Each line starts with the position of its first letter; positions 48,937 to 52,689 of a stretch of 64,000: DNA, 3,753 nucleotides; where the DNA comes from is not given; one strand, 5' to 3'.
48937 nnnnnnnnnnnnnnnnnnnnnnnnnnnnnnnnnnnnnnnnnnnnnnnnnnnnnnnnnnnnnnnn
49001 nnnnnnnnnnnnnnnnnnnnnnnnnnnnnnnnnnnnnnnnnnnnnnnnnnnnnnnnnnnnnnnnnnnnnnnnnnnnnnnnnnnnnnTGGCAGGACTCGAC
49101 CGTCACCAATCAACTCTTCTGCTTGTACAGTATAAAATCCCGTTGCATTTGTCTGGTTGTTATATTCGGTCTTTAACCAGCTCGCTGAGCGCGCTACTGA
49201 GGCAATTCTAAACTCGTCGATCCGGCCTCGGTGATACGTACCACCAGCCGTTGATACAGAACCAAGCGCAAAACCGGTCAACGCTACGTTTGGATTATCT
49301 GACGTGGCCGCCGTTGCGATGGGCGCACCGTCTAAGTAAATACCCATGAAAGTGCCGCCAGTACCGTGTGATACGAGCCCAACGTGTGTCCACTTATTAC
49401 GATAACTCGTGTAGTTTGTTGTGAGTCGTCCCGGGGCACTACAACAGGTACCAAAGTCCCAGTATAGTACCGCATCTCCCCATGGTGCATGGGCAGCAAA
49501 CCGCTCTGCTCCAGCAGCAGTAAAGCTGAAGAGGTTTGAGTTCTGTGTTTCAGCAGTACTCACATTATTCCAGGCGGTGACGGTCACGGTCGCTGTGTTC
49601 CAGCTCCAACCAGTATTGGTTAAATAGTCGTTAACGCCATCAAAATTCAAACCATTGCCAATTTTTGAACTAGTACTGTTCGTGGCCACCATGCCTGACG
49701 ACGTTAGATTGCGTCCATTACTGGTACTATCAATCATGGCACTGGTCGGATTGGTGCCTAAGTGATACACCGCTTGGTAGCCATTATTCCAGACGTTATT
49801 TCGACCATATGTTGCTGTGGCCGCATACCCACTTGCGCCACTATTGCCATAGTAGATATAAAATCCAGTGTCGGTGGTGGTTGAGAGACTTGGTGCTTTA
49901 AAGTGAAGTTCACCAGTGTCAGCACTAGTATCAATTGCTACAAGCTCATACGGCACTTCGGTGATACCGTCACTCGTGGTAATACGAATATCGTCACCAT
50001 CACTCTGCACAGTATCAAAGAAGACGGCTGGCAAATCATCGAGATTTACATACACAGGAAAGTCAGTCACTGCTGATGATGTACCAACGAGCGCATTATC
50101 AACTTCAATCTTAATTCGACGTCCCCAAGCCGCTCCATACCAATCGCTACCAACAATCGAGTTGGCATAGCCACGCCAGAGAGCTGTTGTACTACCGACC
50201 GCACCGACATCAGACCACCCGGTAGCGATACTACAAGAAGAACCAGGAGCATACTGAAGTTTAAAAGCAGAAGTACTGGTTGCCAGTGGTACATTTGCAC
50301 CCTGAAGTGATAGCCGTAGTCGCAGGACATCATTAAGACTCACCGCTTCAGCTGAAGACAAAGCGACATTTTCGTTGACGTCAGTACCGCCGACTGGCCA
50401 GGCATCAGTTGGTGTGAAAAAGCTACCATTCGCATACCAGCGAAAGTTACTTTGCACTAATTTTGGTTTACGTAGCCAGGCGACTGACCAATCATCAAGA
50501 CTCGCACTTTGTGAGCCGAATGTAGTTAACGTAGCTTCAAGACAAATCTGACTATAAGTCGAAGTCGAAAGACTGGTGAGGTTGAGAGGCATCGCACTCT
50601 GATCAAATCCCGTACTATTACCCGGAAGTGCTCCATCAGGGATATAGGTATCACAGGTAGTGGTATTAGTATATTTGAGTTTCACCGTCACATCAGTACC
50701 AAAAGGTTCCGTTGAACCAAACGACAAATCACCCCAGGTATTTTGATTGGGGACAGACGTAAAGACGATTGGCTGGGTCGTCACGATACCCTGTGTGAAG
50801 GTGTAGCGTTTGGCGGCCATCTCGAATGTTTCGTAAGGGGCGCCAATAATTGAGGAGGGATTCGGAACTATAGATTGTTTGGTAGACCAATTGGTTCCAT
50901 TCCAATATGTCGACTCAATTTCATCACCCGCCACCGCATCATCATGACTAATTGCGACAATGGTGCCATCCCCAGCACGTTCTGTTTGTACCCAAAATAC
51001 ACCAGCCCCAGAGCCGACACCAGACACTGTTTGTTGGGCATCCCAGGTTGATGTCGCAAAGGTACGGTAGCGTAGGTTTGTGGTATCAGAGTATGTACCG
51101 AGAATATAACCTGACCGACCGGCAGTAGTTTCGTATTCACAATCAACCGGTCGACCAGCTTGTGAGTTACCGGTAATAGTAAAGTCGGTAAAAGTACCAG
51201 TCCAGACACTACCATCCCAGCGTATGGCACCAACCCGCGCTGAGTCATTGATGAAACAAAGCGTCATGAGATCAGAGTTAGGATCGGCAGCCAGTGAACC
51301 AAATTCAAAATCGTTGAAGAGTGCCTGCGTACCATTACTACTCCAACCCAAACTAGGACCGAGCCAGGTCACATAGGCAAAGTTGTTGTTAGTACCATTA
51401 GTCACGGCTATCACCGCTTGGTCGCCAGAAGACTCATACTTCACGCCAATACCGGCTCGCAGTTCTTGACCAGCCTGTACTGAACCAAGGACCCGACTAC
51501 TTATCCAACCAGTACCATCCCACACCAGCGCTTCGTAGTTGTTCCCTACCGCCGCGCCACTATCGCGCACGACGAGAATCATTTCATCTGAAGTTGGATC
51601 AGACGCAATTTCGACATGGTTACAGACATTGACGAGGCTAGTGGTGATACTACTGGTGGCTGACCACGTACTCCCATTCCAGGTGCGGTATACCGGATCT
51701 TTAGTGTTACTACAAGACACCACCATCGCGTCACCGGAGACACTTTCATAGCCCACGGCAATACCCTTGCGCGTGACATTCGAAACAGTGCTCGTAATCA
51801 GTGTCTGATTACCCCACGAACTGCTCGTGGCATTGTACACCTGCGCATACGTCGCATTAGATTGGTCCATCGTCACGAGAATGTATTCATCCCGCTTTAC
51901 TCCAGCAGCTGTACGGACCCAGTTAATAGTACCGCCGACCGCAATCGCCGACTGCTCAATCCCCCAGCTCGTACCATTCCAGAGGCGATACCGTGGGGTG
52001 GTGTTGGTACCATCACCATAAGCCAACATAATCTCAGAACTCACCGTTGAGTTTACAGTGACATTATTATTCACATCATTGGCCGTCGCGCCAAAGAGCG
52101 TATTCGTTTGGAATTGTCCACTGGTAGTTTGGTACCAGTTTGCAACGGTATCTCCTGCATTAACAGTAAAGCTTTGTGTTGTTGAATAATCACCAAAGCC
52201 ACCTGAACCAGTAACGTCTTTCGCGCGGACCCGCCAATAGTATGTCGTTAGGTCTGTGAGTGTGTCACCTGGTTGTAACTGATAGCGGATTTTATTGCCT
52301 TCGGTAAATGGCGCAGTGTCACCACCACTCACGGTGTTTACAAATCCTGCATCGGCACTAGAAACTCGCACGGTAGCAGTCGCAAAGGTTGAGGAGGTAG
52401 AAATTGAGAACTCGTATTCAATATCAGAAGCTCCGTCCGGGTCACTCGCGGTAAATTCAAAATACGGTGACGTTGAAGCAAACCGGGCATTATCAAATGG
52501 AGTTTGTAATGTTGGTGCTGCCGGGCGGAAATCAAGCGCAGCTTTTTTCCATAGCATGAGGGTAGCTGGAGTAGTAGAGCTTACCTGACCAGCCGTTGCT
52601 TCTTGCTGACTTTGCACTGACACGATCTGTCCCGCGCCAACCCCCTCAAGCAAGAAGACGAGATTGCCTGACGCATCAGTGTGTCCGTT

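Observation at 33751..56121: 7456-aa single-ORF surface protein with DUF2341+LamG pairs, beta-helix repeat arrays and ~900-aa internal tandem duplications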

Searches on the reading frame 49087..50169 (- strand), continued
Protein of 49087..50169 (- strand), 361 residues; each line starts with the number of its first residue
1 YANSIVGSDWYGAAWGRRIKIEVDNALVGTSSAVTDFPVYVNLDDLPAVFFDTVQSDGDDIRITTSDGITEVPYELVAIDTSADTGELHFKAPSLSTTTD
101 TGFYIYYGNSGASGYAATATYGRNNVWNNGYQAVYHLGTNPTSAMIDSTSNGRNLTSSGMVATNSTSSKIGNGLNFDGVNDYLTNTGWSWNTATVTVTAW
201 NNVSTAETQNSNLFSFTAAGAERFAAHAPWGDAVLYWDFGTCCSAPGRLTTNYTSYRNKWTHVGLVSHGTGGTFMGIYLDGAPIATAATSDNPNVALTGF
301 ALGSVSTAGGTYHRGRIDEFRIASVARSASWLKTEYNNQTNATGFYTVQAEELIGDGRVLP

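Call 93: find_encoding_contigs(protein=P0028, flank=8000, max_places=2)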
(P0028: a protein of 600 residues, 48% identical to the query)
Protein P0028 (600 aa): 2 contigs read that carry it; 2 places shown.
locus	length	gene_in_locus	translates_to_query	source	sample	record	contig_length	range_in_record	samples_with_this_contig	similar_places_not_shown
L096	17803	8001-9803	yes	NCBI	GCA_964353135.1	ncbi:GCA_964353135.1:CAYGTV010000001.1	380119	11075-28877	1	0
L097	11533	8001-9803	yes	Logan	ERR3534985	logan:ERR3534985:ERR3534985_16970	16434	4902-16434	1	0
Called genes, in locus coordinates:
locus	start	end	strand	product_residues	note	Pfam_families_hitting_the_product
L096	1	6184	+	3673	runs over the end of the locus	PF10282:Lactonase (faint), PF07676:PD40 (faint), PF25174:Beta-prop_THOC3 (faint)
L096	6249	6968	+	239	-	-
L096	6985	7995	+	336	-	-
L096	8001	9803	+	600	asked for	-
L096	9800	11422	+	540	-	PF16656:Pur_ac_phosph_N (faint)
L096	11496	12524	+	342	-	PF00044:Gp_dh_N, PF02800:Gp_dh_C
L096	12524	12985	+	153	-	PF02502:LacAB_rpiB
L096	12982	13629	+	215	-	PF00834:Ribul_P_3_epim, PF00290:Trp_syntA (weak)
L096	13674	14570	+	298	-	PF13292:DXP_synthase_N, PF00456:Transketolase_N, PF00676:E1_dh (weak), PF09364:XFP_N (weak)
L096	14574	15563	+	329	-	PF02779:Transket_pyr, PF02780:Transketolase_C, PF22613:Transketolase_C_1 (faint)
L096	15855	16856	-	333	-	PF00294:PfkB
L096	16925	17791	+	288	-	PF01116:F_bP_aldolase, PF02581:TMP-TENI (faint)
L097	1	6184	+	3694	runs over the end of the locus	?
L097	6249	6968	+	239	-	-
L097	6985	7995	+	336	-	-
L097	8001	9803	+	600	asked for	-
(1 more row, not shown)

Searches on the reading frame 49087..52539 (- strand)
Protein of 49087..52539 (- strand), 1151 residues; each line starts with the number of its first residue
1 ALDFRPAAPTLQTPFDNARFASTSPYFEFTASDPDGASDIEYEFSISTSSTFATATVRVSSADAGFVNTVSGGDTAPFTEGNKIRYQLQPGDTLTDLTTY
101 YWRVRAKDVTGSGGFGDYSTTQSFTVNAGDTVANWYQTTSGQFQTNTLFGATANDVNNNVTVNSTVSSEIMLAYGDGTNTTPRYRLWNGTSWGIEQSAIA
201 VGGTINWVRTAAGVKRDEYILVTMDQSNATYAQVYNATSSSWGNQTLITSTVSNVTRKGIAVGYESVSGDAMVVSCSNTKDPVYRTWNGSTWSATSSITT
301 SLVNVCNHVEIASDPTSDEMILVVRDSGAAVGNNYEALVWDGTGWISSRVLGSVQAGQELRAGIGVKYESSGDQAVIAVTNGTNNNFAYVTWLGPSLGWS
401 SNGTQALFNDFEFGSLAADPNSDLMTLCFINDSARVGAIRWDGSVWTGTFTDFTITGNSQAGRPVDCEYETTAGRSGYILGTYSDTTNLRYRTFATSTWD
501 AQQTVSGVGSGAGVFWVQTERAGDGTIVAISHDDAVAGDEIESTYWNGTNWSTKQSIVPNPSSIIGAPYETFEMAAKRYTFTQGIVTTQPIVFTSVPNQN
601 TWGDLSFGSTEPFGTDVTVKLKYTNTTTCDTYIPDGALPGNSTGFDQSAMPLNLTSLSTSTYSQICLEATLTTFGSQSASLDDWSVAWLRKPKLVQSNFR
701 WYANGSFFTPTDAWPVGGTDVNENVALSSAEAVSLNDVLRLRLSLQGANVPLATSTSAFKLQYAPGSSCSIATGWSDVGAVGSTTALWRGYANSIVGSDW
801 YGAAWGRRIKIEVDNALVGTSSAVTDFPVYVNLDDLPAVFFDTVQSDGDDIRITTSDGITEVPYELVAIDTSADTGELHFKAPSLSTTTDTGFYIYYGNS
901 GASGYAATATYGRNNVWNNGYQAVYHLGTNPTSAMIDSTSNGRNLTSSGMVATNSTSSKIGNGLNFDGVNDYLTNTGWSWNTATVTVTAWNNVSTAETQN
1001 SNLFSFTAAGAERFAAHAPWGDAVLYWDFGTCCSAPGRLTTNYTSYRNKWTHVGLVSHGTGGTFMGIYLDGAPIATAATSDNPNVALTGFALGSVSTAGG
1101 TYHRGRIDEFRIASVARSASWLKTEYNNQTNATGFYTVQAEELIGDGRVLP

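Call 17: find_homologous_proteins(query=window:49087-52539:-, max_evalue=1e-10)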
Query window:49087-52539:- (1151 aa): 25 proteins with E <= 1e-10 among 8000 candidates.
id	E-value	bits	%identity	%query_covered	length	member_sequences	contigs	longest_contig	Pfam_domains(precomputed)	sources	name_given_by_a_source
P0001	8.4e-225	768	70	44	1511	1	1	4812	-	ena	-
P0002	4.0e-210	719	45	57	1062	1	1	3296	-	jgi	jgi:hypothetical protein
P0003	8.9e-191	655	55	46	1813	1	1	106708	-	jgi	jgi:hypothetical protein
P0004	4.9e-190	653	44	59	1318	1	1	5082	PF25788.3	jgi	jgi:hypothetical protein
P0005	8.2e-172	592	55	44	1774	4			-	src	-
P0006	3.1e-150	521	44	54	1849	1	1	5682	-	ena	-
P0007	4.3e-140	487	61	34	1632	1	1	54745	-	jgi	jgi:hypothetical protein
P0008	6.7e-135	470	39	61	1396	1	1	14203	-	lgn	-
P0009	7.7e-88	314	42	37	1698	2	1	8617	PF01835.26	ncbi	ncbi:MAG: hypothetical protein WAX57_01005, partial [Minisyncoccia bacterium]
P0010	4.4e-75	272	83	15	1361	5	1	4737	-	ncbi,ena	-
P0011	1.5e-64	237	27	26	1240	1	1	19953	PF16656.12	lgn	-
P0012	2.4e-56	210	38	18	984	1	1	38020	-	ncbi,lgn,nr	ncbi:hypothetical protein JXA34_01910 [Patescibacteria group bacterium]|nr:hypothetical protein [Pat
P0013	1.5e-47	181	31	28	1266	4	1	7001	PF10102.15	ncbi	-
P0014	2.0e-36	144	69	9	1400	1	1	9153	-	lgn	-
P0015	2.3e-35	140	41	18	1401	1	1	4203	-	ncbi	ncbi:MAG: hypothetical protein WA021_04010, partial [Minisyncoccia bacterium]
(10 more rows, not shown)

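Call 18: find_encoding_contigs(protein=P0003, flank=10000, max_places=3)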
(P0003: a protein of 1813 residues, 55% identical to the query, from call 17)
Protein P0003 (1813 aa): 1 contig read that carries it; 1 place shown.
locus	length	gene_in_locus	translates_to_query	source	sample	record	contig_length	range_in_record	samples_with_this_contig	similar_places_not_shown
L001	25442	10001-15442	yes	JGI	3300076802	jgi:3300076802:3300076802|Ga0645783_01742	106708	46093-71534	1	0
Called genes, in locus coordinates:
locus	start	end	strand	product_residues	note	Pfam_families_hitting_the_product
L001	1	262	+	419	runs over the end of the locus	PF00817:IMS, PF11799:IMS_C, PF13438:DUF4113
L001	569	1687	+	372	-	-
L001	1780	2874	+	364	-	-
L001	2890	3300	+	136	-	-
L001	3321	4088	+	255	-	PF03781:FGE-sulfatase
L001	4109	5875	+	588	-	PF00664:ABC_membrane, PF02463:SMC_N (weak), PF00005:ABC_tran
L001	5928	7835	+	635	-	PF17936:Big_6 (faint), PF19077:Big_13 (faint), PF00404:Dockerin_1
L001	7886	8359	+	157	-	PF00011:HSP20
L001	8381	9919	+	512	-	PF00963:Cohesin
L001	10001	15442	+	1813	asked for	-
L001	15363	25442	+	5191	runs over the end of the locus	PF25788:Ig_Rha78A_N (weak), PF10102:DUF2341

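Call 19: find_encoding_contigs(protein=P0007, flank=10000, max_places=3)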
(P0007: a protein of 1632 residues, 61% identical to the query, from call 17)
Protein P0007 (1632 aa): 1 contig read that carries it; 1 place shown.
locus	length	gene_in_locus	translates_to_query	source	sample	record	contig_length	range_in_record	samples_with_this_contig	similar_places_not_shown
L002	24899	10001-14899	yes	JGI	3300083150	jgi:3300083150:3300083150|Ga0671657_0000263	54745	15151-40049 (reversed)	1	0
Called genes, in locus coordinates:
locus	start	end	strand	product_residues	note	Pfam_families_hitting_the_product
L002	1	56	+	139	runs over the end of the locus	-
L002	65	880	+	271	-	PF03781:FGE-sulfatase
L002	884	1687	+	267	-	PF03781:FGE-sulfatase (weak)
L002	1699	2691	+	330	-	PF00571:CBS (faint), PF01769:MgtE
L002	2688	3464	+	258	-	PF03781:FGE-sulfatase (faint)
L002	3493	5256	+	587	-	PF00664:ABC_membrane, PF02463:SMC_N (weak), PF00005:ABC_tran, PF00004:AAA (faint)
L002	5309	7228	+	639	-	PF19077:Big_13 (faint), PF17936:Big_6 (weak), PF00404:Dockerin_1 (weak)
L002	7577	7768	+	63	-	-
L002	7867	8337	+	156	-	PF00011:HSP20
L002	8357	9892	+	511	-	PF00963:Cohesin, PF19077:Big_13 (faint)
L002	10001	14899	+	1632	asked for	-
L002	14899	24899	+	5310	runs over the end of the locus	PF13385:Laminin_G_3, PF25788:Ig_Rha78A_N (faint), PF13385:Laminin_G_3, PF10102:DUF2341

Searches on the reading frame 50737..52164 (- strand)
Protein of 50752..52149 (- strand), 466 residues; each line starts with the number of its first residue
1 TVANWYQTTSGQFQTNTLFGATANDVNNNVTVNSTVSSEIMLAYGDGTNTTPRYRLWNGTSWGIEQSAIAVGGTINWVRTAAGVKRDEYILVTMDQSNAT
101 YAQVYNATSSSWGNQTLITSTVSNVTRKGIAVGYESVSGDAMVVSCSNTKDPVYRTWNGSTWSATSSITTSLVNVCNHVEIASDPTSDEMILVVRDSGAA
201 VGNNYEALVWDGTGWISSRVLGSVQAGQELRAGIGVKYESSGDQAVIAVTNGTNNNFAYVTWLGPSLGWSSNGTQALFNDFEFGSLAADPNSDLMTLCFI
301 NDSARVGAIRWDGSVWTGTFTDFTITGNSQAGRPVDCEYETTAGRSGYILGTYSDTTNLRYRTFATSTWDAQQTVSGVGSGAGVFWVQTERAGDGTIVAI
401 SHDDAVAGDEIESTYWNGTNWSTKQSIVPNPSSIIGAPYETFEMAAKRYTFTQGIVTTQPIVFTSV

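Call 7: search_protein_families(library=pfam, proteins=[window:50752-52149:-], max_evalue=1)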
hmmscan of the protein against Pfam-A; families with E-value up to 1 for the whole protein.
window:50752-52149:- (466 aa): 1 family
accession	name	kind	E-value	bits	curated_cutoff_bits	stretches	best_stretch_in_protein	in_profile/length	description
PF10708.14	DUF2510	-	0.0046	17.1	24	0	44-63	4-23/35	Protein of unknown function (DUF2510)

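Call 61: search_solved_structures(query=A2, max_evalue=1)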
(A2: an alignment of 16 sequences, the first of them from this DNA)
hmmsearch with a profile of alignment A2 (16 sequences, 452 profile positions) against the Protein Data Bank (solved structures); distinct sequences matched with E-value up to 1: 4.
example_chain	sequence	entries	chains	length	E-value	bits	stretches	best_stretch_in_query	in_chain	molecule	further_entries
4r2h_A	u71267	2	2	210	0.31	12.8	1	25-75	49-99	STIV B204 ATPase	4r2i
5y2z_B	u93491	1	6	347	0.35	12.7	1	304-434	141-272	Leucine-rich glioma-inactivated protein 1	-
8hq2_D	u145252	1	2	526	0.53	12.1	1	304-434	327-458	Leucine-rich glioma-inactivated protein 1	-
3k4x_A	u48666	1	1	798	0.6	11.9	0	170-205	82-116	Proliferating cell nuclear antigen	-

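Call 68: predict_structure(alignment_id=A2)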
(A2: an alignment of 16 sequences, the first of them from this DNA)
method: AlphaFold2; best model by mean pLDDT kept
length: 476 residues; sequences in the alignment: 16
mean_pLDDT: 79.2   pTM: 0.81
mean pLDDT of the five models: 79.2, 78.6, 78.3, 78.1, 78.0
residues with pLDDT >= 90: 181; 70-90: 177; 50-70: 52; < 50: 66
segments of 3 or more residues with pLDDT < 50: 1-40, 438-441, 455-468, 470-476
pLDDT, mean of each block of 10 residues (from residue 1): 36 42 41 43 86 85 89 91 90 93 94 91 90 92 94 95 96 92 93 94 73 95 83 71 90 84 92 92 84 88 87 91 80 67 72 84 83 85 60 83 81 76 86 63 75 55 45 40
secondary structure, 60 per line:
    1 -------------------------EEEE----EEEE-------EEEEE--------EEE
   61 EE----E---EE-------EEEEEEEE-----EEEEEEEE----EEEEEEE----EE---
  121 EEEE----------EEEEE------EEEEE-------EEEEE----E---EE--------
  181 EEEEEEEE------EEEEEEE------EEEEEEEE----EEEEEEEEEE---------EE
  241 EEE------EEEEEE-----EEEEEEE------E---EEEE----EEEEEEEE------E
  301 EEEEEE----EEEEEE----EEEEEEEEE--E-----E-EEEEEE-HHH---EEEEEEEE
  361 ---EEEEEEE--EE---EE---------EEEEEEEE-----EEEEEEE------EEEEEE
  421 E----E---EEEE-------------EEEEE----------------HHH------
elements in order: E26-29 E34-37 E45-49 E58-62 E80-87 E93-100 E105-111 E121-124 E135-139 E146-150 E158-162 E181-188 E195-201 E208-215 E220-229 E239-243 E250-255 E261-267 E278-281 E286-293 E300-306 E311-316 E321-329 E340-345 E353-360 E364-370 E389-396 E402-408 E415-421 E430-433 E447-451

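Call 70: fold_search(model_id=the predicted structure, library=pdb)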
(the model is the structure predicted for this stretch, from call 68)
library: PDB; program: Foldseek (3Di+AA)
matches with E <= 10: 1597; with E <= 0.001: 983
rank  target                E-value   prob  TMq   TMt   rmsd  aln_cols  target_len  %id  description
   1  8q81                  1.0e-11  1.00  0.51  0.67   5.6       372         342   14  Photorhabdus laumondii lectin PLL3 in complex with alpha-methyl-fucoside (released 2025-03-05)
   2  6t96                  5.8e-11  1.00  0.51  0.66   5.5       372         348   13  Photorhabdus laumondii subsp. laumondii lectin PLL3 (released 2019-12-25)
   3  6rgr                  3.9e-10  1.00  0.52  0.69   5.4       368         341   13  Photorhabdus asymbiotica lectin PHL in complex with L-rhamnose (released 2020-07-01)
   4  8q83_B                4.7e-10  1.00  0.51  0.67   8.4       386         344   13  Photorhabdus laumondii lectin PLL5 in complex with alpha-methyl-fucoside (released 2025-03-05)
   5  8q83_D                7.3e-10  1.00  0.50  0.66   7.4       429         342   12  Photorhabdus laumondii lectin PLL5 in complex with alpha-methyl-fucoside (released 2025-03-05)
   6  8q83_C                8.8e-10  1.00  0.50  0.66   7.4       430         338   12  Photorhabdus laumondii lectin PLL5 in complex with alpha-methyl-fucoside (released 2025-03-05)
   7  5eo7_A                8.8e-10  1.00  0.37  0.52   7.3       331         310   14  Crystal structure of AOL (released 2016-06-29)
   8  6fhx_A                1.2e-09  1.00  0.52  0.68   7.3       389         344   14  Photorhabdus asymbiotica lectin (PHL) in complex with synthetic C-fucoside (released 2019-01-30)
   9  6rg2_B                1.7e-09  1.00  0.51  0.67   6.9       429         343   13  Photorhabdus laumondii lectin PLL2 in complex with 3-O-methyl-D-glucose (released 2020-07-01)
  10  8q82_A                1.8e-09  1.00  0.50  0.67   5.8       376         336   12  Photorhabdus laumondii lectin PLL4 in complex with alpha-methyl-fucoside (released 2025-03-05)
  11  5mxe                  2.6e-09  1.00  0.50  0.66   7.2       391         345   14  Photorhabdus asymbiotica lectin (PHL) in free form (released 2017-08-09)
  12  6flu_A                2.9e-09  1.00  0.52  0.68   6.7       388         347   14  Photorhabdus asymbiotica lectin (PHL) in complex with synthetic C-fucoside (released 2019-02-06)
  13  6gxs_C                3.0e-09  1.00  0.50  0.63   6.4       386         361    9  Crystal structure of CV39L lectin from Chromobacterium violaceum at 1.8 A resolution (released 2019-12-04)
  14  1sll                  3.2e-09  1.00  0.35  0.27  17.9       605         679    9  SIALIDASE L FROM LEECH MACROBDELLA DECORA (released 1998-12-16)
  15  6fhy_A                3.5e-09  1.00  0.52  0.69   5.6       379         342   13  Photorhabdus asymbiotica lectin (PHL) in complex with synthetic C-fucoside (released 2019-01-30)
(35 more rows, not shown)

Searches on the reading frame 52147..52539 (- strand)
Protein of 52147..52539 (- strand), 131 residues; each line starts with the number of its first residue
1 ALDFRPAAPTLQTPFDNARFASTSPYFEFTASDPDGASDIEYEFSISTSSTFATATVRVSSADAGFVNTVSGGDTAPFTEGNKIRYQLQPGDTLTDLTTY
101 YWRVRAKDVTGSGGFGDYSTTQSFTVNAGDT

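Call 7: search_protein_families(library=pfam, proteins=[window:52147-52539:-], max_evalue=1)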
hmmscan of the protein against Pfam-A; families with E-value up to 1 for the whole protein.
window:52147-52539:- (131 aa): 3 families
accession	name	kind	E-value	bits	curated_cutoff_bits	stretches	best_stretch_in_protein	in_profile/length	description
PF25788.1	Ig_Rha78A_N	-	0.00047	20.8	27.4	1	23-125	18-100/105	Rha78A-like, N-terminal immunoglobulin domain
PF16656.11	Pur_ac_phosph_N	-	0.0096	16.9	30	1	22-125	12-92/93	Purple acid Phosphatase, N-terminal domain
PF24489.1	Ig_J_second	-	0.045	14.2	27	1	91-121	62-92/105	Tip attachment protein J second Ig-like domain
